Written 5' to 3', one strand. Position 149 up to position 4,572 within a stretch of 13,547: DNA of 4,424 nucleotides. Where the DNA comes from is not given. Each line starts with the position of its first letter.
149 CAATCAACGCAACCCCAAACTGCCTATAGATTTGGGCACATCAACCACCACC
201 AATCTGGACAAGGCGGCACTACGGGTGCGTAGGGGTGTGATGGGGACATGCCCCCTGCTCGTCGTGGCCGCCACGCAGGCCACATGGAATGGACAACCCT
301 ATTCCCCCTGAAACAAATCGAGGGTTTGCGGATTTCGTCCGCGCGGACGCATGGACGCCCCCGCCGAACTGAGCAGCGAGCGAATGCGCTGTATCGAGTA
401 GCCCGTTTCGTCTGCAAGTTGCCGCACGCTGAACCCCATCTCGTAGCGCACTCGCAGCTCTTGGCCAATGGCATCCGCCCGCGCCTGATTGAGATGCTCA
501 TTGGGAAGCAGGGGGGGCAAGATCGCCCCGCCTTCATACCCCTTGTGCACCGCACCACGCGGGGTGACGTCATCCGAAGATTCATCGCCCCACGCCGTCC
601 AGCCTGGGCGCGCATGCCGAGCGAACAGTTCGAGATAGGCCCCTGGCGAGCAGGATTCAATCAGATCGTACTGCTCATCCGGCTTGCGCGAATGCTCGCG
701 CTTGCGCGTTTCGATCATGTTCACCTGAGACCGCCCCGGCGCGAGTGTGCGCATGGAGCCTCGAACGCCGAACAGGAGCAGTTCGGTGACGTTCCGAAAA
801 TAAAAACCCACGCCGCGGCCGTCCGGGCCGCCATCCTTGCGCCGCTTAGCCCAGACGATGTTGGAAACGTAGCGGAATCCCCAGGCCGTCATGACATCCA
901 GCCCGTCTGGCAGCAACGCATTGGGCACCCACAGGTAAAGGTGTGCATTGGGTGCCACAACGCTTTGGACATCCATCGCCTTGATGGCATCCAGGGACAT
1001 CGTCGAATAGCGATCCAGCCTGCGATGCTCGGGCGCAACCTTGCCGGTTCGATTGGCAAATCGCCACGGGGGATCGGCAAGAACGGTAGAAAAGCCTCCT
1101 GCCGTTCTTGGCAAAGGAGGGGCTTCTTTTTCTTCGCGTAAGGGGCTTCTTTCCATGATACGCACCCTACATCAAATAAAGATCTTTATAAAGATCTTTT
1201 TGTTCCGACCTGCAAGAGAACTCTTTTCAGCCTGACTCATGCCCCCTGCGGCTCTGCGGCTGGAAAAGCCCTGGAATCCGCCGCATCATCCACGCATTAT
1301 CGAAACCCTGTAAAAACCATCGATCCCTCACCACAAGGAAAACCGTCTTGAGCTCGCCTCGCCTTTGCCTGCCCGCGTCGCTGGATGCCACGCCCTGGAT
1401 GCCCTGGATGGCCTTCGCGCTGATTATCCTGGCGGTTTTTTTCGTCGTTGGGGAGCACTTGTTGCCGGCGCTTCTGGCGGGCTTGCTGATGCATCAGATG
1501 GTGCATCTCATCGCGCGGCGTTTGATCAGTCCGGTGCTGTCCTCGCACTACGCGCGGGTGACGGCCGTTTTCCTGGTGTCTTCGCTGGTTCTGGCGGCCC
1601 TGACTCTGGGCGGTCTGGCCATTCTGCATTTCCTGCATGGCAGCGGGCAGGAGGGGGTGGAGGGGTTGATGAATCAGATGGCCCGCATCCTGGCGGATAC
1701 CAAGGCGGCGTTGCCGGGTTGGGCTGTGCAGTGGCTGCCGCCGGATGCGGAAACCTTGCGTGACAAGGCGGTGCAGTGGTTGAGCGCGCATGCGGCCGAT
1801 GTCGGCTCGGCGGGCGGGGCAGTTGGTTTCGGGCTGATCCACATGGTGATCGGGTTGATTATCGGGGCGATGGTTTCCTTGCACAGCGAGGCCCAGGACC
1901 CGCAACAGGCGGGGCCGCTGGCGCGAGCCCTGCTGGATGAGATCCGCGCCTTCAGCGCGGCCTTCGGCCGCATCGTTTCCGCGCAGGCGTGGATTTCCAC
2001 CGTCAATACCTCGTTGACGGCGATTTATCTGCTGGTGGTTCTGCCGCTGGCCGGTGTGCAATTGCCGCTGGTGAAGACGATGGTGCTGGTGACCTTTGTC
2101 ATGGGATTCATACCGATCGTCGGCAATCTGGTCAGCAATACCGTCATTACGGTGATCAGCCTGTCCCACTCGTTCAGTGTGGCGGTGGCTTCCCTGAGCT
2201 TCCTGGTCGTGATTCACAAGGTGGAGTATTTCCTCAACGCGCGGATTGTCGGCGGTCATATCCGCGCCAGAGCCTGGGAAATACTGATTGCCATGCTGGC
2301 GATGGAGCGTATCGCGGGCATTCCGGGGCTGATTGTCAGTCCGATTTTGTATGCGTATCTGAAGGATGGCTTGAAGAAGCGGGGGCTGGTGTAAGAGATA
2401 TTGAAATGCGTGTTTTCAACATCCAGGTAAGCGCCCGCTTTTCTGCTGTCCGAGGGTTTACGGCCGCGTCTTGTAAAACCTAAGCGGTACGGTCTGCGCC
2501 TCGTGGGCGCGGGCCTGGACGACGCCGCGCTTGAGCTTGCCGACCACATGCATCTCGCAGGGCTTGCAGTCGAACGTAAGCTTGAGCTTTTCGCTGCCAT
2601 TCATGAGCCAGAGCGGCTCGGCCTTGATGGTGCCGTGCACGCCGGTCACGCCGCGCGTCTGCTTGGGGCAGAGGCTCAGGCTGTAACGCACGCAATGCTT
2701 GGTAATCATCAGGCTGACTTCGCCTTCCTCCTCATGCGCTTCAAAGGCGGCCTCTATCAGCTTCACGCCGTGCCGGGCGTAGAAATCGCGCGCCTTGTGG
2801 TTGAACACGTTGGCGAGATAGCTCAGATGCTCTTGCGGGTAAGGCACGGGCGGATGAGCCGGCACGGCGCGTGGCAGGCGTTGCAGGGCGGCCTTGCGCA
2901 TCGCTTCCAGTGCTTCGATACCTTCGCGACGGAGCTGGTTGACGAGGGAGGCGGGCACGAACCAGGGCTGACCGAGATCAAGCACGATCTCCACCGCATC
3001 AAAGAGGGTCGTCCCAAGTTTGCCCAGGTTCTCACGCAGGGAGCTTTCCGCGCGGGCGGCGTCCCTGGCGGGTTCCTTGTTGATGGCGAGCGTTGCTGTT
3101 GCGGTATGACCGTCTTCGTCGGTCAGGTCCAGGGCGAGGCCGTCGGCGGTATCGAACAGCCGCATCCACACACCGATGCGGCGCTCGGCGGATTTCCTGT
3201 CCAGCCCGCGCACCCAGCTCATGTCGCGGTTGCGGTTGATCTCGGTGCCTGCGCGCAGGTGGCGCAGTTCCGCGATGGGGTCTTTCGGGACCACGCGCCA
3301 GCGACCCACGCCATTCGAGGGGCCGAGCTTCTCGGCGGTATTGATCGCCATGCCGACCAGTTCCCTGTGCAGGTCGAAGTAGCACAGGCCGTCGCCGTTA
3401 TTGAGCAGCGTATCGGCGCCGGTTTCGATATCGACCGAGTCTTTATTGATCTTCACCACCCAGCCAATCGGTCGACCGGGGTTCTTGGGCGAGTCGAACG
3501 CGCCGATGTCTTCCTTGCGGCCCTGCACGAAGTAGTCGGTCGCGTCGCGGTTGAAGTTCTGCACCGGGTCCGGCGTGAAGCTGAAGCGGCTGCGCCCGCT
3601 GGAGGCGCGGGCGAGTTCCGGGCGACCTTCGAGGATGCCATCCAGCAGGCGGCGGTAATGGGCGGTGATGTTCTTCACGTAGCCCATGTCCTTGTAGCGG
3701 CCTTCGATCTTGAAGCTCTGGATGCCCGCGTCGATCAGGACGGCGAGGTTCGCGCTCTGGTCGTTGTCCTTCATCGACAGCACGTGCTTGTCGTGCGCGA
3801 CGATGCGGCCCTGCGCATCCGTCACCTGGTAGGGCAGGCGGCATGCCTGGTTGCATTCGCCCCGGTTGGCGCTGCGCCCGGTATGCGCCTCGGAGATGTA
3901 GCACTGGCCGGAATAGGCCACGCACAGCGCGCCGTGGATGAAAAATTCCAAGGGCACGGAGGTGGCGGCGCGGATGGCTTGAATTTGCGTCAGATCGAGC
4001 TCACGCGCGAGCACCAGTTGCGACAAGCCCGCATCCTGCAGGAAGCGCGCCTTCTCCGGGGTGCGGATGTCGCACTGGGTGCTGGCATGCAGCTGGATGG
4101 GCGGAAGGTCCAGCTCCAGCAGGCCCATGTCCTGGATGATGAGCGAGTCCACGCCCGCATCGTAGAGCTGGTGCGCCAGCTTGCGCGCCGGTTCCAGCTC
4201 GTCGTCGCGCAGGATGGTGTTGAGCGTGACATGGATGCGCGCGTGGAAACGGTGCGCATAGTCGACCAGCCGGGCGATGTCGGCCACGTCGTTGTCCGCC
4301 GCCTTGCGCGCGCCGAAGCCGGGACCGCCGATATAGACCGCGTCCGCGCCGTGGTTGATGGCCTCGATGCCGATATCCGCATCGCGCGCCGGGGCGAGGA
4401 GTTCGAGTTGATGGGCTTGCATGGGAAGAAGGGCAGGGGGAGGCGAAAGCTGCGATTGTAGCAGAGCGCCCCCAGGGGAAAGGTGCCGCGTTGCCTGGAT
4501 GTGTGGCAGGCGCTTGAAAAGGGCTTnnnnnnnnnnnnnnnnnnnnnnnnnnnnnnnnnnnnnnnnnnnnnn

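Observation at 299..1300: Orphan MT-A70-family adenine methyltransferase with a C-terminal HTH, next to tandem palindromic GATC repeats in its own promoter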

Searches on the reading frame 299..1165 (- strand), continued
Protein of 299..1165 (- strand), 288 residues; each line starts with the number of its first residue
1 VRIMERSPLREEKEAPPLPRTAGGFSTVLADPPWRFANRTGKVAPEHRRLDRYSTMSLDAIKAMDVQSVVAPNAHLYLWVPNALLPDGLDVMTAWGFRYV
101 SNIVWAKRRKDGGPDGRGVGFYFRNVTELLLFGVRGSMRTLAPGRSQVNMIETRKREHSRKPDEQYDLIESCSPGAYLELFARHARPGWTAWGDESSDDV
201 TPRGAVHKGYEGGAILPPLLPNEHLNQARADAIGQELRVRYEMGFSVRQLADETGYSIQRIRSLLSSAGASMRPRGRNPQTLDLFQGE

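Call 82: search_dna_similar(query=window:299-1156:-, collection=phages, mode=protein, max_evalue=1e-20, max_rows=8)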
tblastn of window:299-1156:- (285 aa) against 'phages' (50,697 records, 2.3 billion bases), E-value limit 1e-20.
Records with a match: 32; places in all: 32; records where one place covers at least 80% of the query: 2.
Best place of each record, by identity: 60-80% 3; <60% 29.
By first word of the organism name: Rhodobacter 11; Gordonia 6; Tetraselmis 3; Nitratiruptor 2; Bacteriophage 2; Mesorhizobium 2; Halorubrum 2; Sphingomonas 1; EBPR 1; Rhizobium 1; and 1 more.
By host as written in the record: Rhodobacter capsulatus YW1 11; Gordonia terrae 3612 6; - 4; Tetraselmis viridis Rouch (Chlorophyta) 3; Mesorhizobium loti R7ANS 2; Halorubrum sp. 2; Nitratiruptor sp. YY08-14 1; Nitratiruptor sp. YY08-10 1; and 2 more.
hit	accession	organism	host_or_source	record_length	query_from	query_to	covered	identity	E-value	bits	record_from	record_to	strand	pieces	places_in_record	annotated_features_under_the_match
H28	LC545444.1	Nitratiruptor phage NrS-3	Nitratiruptor sp. YY08-14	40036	22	270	87%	56.8%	8e-72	245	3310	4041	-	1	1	methyltransferase | transcriptional regulator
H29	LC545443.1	Nitratiruptor phage NrS-2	Nitratiruptor sp. YY08-10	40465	22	270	87%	56.8%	8e-72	245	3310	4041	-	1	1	methyltransferase | transcriptional regulator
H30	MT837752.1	Bacteriophage sp.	human fecal samples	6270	19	199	64%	72.5%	1e-74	253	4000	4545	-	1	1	record has no annotation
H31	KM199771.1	Mesorhizobium phage vB_MloP_Lo5R7ANS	Mesorhizobium loti R7ANS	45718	22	205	65%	65.4%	8e-66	228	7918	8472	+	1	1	putative adenine-specific DNA methyltransferase, transcriptional ...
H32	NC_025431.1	Mesorhizobium phage vB_MloP_Lo5R7ANS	Mesorhizobium loti R7ANS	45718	22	205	65%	65.4%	8e-66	228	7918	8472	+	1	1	DNA methyltransferase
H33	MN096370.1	Gordonia phage Squiddly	Gordonia terrae 3612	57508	3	193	67%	39.4%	4e-33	133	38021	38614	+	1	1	54: DNA methylase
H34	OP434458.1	Gordonia phage Malisha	Gordonia terrae 3612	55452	3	193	67%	39.0%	9e-33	132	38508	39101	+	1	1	58: DNA methyltransferase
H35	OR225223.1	Sphingomonas phage Carli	Sphingomonas sp. LR55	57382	11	193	64%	39.6%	4e-28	119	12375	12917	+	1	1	hypothetical protein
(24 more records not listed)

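Call 83: get_annotated_region(hit=H28, flank=2000)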
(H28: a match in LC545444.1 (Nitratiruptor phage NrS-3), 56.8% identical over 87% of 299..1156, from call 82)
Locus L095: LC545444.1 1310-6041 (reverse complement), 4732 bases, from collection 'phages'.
description: Nitratiruptor phage NrS-3 DNA, complete genome.
organism: Nitratiruptor phage NrS-3 (NCBI taxid 2725865)
taxonomy: Viruses; Duplodnaviria; Heunggongvirae; Uroviricota; Caudoviricetes
host: Nitratiruptor sp. YY08-14; source: marine hydrothermal vent chimney; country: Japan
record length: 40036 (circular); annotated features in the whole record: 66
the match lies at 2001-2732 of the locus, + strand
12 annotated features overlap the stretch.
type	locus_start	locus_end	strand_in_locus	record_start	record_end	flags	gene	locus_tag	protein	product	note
CDS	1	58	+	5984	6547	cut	-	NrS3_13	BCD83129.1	hypothetical protein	-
CDS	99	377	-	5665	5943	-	-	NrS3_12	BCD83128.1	hypothetical protein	-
CDS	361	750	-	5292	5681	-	-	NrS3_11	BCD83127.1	hypothetical protein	-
CDS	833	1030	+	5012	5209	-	-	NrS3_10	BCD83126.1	hypothetical protein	-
CDS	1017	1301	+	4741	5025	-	-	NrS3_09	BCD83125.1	hypothetical protein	-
CDS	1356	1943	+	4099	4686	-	-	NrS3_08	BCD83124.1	methyltransferase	-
CDS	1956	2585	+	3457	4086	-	-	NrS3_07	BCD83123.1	methyltransferase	-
CDS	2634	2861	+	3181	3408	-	-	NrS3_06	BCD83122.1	transcriptional regulator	-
CDS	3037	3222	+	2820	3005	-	-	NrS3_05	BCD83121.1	hypothetical protein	-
CDS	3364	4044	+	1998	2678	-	-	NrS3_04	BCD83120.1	phage antirepressor protein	-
CDS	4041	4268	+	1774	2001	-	-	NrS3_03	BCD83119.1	hypothetical protein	-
CDS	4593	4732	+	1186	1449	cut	-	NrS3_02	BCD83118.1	hypothetical protein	-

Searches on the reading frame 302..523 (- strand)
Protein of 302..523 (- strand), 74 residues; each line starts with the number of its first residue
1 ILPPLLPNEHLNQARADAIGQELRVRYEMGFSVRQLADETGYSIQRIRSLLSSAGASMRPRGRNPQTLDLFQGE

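Call 75: search_protein_representatives(protein=window:302-523:-)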
Query: 74 residues. Proteins with E-value up to 0.001 (for the whole library): 514; up to 1e-10: 39; up to 1e-30: 0. The best 150 are listed.
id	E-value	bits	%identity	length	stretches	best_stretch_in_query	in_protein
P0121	2.9e-20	87.8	39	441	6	14-64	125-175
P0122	8.9e-19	83.0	34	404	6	11-65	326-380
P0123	4.3e-17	77.7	62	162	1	1-65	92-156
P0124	1.5e-16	76.0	37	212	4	16-65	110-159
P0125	1.7e-16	75.8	59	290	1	2-67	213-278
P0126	2.0e-16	75.6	32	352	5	15-66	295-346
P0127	4.6e-16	74.5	32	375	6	25-65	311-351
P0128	6.9e-16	73.9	37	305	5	17-66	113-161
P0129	8.1e-16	73.7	30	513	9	20-66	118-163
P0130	7.2e-15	70.7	33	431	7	17-65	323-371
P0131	2.4e-14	69.1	43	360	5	21-59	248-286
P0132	3.1e-14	68.7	56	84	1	1-71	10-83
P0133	6.4e-14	67.7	34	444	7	20-68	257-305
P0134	7.7e-14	67.5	58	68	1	1-64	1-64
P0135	2.2e-13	66.0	36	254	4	12-65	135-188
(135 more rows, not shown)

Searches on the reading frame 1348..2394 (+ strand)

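Call 6: search_protein_families(library=pfam, proteins=[window:1348-2394:+], max_evalue=0.1)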
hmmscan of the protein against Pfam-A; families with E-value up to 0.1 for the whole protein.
window:1348-2394:+ (348 aa): 1 family
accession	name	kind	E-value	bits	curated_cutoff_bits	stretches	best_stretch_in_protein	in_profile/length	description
PF01594.21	AI-2E_transport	-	2.6e-13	50.3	34.3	1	22-340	6-321/327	AI-2E family transporter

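Call 7: search_protein_families(library=ncbifam, proteins=[window:1348-2394:+], max_evalue=0.1)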
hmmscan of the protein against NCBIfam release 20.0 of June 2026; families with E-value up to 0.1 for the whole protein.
window:1348-2394:+ (348 aa): 1 family
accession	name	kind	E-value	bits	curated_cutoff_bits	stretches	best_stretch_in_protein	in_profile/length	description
NF002597.0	PRK02251.2-3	equivalog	0.028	14.7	120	0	192-262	18-87/93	putative septation inhibitor protein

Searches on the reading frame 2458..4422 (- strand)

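Call 43: search_protein_families(library=pfam, proteins=[window:2458-4422:-], max_evalue=0.001)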
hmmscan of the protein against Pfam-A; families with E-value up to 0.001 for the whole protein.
window:2458-4422:- (654 aa): 2 families
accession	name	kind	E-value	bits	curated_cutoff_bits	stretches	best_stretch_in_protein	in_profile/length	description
PF01136.24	Peptidase_U32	-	9.5e-72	241.5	22.4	1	77-304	2-232/233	Peptidase family U32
PF12392.13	DUF3656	-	1.4e-21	77.6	22.1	1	395-509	1-108/109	Collagenase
